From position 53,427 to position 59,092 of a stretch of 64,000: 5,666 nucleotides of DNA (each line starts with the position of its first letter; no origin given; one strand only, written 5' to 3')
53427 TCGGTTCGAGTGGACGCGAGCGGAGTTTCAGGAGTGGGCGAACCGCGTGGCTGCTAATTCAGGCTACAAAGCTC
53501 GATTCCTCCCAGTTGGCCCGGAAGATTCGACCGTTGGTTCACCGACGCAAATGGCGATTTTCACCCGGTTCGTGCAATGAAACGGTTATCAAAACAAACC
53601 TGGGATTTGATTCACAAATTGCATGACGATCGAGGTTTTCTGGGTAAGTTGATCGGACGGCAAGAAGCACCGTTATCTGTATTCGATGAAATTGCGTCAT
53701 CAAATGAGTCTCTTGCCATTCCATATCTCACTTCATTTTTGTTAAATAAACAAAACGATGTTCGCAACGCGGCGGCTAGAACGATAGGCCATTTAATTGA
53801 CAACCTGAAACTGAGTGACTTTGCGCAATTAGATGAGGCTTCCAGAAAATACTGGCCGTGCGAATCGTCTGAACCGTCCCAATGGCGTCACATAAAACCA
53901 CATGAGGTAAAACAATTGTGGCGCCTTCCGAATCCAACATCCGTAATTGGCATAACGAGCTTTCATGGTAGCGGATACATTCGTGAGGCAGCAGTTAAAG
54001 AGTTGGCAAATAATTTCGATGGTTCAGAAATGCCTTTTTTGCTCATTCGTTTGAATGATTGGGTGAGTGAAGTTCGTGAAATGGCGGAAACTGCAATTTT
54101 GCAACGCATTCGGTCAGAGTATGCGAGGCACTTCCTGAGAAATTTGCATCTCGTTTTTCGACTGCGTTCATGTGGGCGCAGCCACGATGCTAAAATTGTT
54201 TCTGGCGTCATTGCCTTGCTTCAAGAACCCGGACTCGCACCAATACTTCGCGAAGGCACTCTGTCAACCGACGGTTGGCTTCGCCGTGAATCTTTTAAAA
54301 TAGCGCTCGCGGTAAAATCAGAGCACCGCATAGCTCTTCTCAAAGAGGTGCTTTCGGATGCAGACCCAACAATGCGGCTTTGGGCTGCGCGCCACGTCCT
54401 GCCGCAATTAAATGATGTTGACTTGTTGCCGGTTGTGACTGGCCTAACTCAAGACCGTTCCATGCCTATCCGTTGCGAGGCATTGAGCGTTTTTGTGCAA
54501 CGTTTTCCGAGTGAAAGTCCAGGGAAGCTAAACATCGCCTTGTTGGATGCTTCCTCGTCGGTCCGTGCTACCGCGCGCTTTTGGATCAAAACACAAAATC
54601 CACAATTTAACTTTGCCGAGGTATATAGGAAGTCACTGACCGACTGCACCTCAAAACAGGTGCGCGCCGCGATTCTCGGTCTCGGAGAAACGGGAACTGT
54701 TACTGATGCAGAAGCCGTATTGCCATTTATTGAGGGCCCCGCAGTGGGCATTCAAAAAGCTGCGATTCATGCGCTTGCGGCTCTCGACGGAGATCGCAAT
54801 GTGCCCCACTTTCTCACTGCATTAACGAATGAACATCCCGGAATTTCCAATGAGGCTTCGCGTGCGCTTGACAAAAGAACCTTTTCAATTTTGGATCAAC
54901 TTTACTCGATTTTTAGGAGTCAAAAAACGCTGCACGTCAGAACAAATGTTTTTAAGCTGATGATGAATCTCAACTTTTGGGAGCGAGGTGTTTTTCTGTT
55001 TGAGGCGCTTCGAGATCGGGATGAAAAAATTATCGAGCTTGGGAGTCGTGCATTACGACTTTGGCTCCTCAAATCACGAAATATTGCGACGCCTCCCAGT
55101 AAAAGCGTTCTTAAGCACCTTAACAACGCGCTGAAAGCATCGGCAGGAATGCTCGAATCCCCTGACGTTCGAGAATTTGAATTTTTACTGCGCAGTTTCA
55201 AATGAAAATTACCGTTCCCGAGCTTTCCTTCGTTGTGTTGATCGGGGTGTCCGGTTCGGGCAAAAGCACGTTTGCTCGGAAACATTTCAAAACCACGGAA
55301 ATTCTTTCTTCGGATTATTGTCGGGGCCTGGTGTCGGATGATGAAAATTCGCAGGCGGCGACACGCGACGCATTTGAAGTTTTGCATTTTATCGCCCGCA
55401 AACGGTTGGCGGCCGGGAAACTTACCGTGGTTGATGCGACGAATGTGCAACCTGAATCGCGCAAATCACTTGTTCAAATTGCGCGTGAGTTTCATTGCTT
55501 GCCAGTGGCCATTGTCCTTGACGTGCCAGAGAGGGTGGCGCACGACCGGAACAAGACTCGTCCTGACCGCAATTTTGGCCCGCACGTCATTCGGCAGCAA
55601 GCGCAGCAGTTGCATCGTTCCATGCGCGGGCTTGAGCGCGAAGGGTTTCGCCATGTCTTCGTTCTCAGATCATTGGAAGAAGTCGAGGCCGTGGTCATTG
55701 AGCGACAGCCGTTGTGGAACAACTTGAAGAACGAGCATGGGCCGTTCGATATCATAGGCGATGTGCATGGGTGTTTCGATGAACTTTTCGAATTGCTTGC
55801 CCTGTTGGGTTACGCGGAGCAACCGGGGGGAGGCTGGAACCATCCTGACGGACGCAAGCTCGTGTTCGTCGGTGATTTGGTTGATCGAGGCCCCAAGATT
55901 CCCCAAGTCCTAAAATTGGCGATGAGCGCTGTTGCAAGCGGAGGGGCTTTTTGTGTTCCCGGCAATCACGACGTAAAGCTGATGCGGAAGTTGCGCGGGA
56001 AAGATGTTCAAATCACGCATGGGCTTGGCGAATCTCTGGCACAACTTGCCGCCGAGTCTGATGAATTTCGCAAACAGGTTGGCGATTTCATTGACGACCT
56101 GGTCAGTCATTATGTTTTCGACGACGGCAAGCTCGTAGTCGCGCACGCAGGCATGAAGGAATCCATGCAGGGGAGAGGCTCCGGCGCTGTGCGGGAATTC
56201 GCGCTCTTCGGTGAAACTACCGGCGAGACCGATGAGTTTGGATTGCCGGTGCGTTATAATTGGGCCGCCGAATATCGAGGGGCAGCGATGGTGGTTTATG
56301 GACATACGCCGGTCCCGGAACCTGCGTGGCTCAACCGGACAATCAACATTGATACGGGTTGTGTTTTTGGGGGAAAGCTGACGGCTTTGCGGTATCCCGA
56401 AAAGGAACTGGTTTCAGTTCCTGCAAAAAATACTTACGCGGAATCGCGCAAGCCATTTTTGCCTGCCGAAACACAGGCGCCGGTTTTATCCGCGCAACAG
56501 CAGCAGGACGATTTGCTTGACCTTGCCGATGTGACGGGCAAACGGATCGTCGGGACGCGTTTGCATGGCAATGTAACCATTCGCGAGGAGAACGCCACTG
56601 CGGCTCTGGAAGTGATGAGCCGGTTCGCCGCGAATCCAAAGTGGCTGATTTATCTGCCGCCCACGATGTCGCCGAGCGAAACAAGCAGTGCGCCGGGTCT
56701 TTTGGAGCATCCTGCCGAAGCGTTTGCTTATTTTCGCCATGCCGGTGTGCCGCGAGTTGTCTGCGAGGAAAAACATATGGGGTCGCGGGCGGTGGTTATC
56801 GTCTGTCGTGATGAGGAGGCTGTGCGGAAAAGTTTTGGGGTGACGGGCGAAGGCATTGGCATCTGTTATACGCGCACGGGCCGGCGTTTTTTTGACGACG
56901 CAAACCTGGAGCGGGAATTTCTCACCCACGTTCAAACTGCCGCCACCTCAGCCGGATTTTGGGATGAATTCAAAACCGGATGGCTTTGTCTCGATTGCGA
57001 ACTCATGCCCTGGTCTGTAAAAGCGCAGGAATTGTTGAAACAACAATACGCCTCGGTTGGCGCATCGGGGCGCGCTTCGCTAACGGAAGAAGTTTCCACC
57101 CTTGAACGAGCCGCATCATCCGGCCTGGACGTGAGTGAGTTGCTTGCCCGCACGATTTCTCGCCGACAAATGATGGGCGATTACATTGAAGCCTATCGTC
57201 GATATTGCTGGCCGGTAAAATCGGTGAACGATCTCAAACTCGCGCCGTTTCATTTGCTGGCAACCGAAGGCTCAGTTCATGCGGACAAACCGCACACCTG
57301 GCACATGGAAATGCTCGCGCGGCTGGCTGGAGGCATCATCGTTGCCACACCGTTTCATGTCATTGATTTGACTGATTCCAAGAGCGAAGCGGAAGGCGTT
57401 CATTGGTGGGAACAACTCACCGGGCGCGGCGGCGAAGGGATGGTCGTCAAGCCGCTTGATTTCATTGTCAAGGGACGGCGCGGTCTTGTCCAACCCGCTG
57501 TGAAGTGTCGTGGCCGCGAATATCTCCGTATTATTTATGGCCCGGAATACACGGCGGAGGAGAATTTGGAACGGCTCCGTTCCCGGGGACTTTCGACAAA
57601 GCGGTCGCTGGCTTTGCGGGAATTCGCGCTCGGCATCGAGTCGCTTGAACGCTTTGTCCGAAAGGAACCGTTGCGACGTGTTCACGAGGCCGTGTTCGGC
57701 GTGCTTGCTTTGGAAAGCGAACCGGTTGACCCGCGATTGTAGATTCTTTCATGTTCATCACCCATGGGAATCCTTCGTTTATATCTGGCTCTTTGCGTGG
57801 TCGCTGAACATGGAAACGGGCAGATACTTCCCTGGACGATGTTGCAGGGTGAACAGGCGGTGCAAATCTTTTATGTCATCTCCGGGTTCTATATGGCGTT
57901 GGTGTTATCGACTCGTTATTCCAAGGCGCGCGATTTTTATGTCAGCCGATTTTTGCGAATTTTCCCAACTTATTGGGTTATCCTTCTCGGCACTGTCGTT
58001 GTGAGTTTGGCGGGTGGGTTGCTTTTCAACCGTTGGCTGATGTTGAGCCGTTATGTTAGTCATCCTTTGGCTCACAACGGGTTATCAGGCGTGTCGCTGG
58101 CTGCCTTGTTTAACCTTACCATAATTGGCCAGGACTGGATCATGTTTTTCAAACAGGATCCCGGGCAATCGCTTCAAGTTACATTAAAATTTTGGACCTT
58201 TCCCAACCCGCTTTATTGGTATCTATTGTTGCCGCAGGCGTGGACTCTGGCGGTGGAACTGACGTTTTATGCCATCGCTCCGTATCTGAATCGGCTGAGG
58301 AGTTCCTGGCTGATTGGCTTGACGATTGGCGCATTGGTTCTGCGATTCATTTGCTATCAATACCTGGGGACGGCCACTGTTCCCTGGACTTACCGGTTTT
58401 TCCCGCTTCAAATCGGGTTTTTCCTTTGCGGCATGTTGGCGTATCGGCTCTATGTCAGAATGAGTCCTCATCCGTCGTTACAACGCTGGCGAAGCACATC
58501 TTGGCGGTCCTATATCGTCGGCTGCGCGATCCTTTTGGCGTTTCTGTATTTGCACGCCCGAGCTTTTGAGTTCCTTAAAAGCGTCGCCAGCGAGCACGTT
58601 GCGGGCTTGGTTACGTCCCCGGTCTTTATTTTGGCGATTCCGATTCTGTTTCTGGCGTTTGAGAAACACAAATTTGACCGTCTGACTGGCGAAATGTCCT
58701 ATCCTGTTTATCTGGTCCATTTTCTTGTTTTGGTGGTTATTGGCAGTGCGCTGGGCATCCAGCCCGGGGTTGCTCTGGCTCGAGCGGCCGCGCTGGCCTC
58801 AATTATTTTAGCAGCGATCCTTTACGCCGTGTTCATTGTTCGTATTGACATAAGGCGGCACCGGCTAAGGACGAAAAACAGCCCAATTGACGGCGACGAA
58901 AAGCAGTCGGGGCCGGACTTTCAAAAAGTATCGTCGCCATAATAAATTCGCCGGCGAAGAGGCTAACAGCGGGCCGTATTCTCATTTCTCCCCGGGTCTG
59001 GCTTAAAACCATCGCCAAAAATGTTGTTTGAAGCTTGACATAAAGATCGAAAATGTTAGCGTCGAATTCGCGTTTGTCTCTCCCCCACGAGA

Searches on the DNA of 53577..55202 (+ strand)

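Call 69: search_rna_families(sources=[L001, L007, L008, L010, L041, L042, L052, L067, L115, L143, L015], threshold=gathering)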
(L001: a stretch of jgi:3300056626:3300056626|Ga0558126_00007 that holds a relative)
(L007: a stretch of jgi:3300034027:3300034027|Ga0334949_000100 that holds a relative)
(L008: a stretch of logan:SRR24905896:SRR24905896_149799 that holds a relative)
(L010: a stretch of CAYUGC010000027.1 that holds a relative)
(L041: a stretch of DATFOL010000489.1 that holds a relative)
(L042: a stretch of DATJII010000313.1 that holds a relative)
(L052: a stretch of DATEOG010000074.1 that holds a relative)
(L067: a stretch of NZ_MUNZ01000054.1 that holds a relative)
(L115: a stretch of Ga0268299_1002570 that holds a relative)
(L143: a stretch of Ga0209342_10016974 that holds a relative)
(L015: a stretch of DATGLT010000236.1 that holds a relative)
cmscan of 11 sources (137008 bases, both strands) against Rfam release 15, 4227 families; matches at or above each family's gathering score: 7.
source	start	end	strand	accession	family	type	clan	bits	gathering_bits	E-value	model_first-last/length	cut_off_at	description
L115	3646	3757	+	RF02553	YrlA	Gene; sRNA;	-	77.1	69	1e-15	1-114/114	no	Y RNA-like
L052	1363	1437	+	RF00005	tRNA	Gene; tRNA;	CL00001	63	29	5.8e-11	1-71/71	no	tRNA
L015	231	302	+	RF00005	tRNA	Gene; tRNA;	CL00001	57.4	29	2e-09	1-71/71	no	tRNA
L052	1197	1268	+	RF00005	tRNA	Gene; tRNA;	CL00001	50.4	29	1.6e-07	1-71/71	no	tRNA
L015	411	482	+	RF00005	tRNA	Gene; tRNA;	CL00001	45.5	29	3.6e-06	1-71/71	no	tRNA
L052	1451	1524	+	RF00005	tRNA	Gene; tRNA;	CL00001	43.5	29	1.3e-05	1-71/71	no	tRNA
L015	69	141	+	RF00005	tRNA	Gene; tRNA;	CL00001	42.8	29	2.1e-05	1-71/71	no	tRNA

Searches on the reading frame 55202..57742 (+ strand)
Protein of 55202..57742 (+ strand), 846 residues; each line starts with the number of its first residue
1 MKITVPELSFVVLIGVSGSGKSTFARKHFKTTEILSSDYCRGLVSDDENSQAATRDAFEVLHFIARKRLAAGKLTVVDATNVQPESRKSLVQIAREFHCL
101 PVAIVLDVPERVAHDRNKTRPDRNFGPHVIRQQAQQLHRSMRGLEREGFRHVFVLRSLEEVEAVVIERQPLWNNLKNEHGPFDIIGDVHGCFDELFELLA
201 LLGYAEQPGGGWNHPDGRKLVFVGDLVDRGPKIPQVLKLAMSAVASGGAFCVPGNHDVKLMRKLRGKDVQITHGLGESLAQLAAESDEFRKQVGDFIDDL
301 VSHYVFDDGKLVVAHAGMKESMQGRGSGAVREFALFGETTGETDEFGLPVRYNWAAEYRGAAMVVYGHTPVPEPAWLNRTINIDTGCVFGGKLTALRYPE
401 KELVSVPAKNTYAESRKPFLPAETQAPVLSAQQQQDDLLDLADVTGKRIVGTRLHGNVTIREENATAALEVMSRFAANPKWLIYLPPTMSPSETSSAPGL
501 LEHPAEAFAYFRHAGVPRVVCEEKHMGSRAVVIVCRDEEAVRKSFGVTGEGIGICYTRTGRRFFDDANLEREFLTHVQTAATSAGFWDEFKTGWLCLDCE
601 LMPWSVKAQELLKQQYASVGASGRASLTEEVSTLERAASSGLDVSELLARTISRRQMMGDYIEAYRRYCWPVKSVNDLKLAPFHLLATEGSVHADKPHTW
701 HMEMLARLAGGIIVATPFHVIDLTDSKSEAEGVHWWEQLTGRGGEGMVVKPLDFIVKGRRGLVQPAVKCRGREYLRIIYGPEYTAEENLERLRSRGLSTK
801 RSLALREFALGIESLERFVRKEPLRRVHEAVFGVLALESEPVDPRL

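Call 5: search_protein_families(library=pfam, proteins=[window:55202-57742:+], max_evalue=0.01)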
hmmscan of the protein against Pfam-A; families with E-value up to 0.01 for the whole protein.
window:55202-57742:+ (846 aa): 7 families
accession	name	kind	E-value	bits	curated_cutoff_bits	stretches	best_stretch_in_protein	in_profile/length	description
PF16542.10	PNKP_ligase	-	2.1e-183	610.3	28.2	1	467-841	1-377/377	PNKP adenylyltransferase domain, ligase domain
PF13671.12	AAA_33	-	8.7e-28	97.9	27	1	11-141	2-140/143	AAA domain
PF00149.33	Metallophos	-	2.5e-14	54.6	21.5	1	181-372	2-191/191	Calcineurin-like phosphoesterase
PF08433.16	KTI12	-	9e-05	22.5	22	1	10-131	3-131/271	Chromatin associated protein KTI12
PF13238.12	AAA_18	-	0.00044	21.1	29.4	1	11-122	1-113/128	AAA domain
PF06745.19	ATPase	-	0.00081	19.3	26.6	1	6-144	17-154/231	KaiC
PF07931.18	CPT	-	0.001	19.4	22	0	50-140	59-146/172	Chloramphenicol phosphotransferase-like protein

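Call 6: search_protein_families(library=ncbifam, proteins=[window:55202-57742:+], max_evalue=0.01)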
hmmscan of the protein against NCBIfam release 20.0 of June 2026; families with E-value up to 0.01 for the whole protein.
window:55202-57742:+ (846 aa): 9 families
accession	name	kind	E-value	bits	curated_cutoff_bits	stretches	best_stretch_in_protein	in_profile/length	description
TIGR04075.1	bacter_Pnkp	equivalog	0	1447.4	750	1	1-846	1-851/851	polynucleotide kinase-phosphatase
NF010148.0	PRK13625.1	equivalog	8.9e-74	248.1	340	1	182-416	3-240/245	bis(5'-nucleosyl)-tetraphosphatase PrpE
NF001204.0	PRK00166.1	equivalog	2.2e-20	73.1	176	2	184-319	5-124/276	symmetrical bis(5'-nucleosyl)-tetraphosphatase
TIGR00668.1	apaH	equivalog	6.7e-11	42.1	222.85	1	184-266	5-76/279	bis(5'-nucleosyl)-tetraphosphatase (symmetrical) ApaH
NF008516.0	PRK11439.1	equivalog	2.5e-10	40.7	326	1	184-396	21-215/218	protein-serine/threonine phosphatase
TIGR01663.1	PNK-3'Pase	equivalog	1.2e-06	27.2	502.8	1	10-113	366-456/520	bifunctional polynucleotide phosphatase/kinase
TIGR03574.1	selen_PSTK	equivalog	0.00038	20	290.5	1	11-122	2-118/249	L-seryl-tRNA(Sec) kinase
NF007425.0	PRK09968.1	equivalog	0.0012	18.6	332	1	184-394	19-213/218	protein-serine/threonine phosphatase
NF005252.0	PRK06762.1-3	equivalog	0.0014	18.4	258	1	6-122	9-127/189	hypothetical protein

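Call 7: search_protein_families(library=padloc, proteins=[window:55202-57742:+], max_evalue=0.01)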
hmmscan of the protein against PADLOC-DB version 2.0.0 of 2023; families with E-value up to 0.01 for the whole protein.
window:55202-57742:+ (846 aa): 1 family
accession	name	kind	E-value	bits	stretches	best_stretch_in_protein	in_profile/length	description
PDLC04135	mad3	-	0.0006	17.5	1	5-26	20-40/374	mads_3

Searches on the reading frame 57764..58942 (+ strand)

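Call 5: search_protein_families(library=pfam, proteins=[window:57764-58942:+], max_evalue=0.01)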
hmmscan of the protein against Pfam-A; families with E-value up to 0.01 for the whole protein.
window:57764-58942:+ (392 aa): 1 family
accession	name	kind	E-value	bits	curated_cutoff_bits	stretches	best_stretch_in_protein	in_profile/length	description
PF01757.29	Acyl_transf_3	-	4.3e-20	72.5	31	1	15-354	18-325/326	Acyltransferase domain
